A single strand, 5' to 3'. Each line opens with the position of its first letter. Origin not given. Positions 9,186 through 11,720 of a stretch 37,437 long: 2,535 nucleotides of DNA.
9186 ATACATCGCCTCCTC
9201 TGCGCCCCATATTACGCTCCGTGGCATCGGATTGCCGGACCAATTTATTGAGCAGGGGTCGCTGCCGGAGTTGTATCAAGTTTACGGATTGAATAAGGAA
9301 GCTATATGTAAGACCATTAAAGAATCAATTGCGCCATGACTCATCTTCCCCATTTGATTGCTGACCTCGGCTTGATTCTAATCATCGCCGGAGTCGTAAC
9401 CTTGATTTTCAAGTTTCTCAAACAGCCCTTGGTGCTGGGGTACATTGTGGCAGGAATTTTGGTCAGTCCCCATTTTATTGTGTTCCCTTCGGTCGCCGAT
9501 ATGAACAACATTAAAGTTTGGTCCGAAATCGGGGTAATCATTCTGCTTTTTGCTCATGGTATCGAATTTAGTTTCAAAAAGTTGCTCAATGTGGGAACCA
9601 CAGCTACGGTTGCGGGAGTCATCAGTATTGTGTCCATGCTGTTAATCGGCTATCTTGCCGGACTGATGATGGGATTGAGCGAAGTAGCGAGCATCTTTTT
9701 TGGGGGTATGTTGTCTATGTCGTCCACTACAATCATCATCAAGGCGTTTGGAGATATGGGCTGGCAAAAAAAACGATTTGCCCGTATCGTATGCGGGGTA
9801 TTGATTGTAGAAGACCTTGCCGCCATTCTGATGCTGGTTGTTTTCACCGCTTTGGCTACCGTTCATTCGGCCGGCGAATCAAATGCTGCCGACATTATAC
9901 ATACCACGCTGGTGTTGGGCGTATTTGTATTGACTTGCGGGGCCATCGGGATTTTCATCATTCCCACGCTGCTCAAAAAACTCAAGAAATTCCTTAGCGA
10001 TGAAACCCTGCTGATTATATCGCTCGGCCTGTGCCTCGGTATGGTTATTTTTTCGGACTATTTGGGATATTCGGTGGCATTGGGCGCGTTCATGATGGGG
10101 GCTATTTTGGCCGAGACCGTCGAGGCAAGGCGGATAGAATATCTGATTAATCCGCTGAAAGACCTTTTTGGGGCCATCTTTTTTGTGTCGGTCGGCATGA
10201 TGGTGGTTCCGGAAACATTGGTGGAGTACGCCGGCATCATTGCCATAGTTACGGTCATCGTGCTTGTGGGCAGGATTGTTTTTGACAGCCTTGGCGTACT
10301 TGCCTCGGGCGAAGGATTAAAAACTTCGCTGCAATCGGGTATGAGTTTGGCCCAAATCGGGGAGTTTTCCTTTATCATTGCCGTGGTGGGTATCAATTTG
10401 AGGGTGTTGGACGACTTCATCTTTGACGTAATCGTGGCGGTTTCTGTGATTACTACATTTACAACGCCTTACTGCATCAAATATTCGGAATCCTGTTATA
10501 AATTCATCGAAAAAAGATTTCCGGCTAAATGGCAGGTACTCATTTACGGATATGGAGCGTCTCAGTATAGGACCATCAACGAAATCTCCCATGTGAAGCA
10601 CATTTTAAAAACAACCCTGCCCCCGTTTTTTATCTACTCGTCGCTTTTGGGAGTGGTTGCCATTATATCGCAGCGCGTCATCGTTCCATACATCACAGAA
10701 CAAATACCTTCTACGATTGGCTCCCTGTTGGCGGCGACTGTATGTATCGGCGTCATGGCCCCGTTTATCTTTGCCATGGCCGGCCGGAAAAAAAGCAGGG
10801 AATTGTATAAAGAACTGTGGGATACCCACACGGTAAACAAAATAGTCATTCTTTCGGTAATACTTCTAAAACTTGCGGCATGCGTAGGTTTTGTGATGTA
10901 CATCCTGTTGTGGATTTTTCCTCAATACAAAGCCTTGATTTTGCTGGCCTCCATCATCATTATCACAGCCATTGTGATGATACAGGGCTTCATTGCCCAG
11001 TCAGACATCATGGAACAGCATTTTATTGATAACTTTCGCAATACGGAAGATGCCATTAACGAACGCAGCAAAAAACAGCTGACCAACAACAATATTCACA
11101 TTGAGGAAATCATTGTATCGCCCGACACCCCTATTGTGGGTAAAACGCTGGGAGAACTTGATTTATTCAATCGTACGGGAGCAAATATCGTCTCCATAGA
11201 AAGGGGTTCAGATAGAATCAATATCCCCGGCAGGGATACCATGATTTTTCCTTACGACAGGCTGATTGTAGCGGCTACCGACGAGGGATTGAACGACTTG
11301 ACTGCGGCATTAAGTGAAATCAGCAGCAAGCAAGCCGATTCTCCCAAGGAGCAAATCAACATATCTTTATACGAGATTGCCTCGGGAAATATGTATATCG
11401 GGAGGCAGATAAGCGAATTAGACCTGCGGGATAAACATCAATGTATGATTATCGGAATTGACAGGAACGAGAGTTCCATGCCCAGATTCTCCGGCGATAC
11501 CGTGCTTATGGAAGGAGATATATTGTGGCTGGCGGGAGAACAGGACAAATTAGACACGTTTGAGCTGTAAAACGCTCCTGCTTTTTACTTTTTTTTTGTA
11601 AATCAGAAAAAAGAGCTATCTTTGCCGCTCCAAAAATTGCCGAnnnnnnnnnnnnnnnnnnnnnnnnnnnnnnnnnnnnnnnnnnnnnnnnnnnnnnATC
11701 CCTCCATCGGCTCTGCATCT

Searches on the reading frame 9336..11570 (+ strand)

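Call 81: search_protein_families(library=pfam, proteins=[window:9336-11570:+], max_evalue=0.001)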
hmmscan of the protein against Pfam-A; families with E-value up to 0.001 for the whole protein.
window:9336-11570:+ (744 aa): 2 families
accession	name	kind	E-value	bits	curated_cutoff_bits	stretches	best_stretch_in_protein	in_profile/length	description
PF00999.27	Na_H_Exchanger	-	8.9e-56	189.8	26.2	1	15-380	4-373/375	Sodium/hydrogen exchanger, transmembrane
PF02080.26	TrkA_C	-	1.6e-34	118.1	27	2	590-659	2-70/71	TrkA-C domain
